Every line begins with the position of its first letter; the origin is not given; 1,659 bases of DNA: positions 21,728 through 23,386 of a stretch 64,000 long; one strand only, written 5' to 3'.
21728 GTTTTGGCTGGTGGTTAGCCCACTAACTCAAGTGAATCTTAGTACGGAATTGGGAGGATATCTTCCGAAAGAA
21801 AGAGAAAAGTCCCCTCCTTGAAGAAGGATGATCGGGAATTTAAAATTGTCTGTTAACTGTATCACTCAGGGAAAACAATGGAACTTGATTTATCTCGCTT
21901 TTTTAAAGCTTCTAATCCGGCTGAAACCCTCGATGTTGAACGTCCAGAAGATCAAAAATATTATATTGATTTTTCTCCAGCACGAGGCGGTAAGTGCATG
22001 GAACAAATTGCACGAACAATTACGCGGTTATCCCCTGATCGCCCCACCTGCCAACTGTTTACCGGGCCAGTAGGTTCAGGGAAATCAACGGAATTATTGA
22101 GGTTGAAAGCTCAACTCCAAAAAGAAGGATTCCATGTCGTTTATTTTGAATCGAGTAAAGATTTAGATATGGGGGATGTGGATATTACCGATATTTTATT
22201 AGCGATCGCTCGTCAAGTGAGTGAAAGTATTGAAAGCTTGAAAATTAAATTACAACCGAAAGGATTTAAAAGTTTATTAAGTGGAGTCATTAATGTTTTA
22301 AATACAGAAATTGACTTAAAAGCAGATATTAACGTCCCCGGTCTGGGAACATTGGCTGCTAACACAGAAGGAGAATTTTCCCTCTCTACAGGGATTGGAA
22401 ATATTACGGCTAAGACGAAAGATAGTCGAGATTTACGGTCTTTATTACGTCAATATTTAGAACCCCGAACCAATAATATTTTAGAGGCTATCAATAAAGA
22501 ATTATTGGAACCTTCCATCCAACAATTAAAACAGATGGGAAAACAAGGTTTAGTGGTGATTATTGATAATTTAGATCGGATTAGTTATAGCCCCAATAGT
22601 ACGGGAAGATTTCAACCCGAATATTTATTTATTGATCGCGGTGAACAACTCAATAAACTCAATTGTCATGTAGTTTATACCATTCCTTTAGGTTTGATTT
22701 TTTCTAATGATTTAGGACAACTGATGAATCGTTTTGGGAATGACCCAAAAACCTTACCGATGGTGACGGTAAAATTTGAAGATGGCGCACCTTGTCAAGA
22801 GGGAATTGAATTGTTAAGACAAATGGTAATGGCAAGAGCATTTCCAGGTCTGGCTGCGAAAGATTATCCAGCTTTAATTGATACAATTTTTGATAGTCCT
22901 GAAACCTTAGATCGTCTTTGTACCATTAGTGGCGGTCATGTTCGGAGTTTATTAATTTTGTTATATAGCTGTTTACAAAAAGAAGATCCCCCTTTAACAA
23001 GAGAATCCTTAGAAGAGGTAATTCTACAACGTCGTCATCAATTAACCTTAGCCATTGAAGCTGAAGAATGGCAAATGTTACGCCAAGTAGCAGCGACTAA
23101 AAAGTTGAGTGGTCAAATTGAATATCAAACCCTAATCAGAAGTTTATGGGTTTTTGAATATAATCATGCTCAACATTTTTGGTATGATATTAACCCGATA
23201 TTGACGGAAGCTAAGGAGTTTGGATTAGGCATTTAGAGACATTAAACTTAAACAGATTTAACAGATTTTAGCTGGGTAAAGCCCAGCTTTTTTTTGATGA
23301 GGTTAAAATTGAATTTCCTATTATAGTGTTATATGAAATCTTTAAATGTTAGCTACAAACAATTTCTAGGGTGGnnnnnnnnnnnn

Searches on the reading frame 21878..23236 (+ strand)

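Call 46: search_protein_families(library=padloc, proteins=[window:21878-23236:+], max_evalue=0.001)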
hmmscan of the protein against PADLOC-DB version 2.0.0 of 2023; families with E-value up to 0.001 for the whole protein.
window:21878-23236:+ (452 aa): 2 families
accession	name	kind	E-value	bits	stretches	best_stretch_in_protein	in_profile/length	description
PDLC04959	PDC-S20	-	1.1e-06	26.4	1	63-234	47-197/464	-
PDLC04140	mad8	-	0.00015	19.4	1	60-268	31-230/314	mads_8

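Call 47: search_protein_families(library=pfam, proteins=[window:21878-23236:+], max_evalue=0.001)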
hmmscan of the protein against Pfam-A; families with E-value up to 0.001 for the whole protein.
window:21878-23236:+ (452 aa): 6 families
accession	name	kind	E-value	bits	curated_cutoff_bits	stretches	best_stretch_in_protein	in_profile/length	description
PF25199.1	nSTAND_NTPase5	-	3.9e-08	33.7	34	1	42-102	26-88/145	Novel STAND NTPase 5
PF13401.12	AAA_22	-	6.1e-08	33.5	27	1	57-127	6-65/130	AAA domain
PF07693.20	KAP_NTPase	-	5.5e-06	26.3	20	1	40-236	4-164/293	KAP family P-loop domain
PF01637.24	ATPase_2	-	1.5e-05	25.3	33.2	1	55-236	19-123/225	ATPase domain predominantly from Archaea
PF13191.12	AAA_16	-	0.00015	22.7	32.6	1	42-236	10-145/167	AAA ATPase domain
PF24883.2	NPHP3_N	-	0.00015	22.5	24.8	0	56-126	22-91/164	Nephrocystin 3, N-terminal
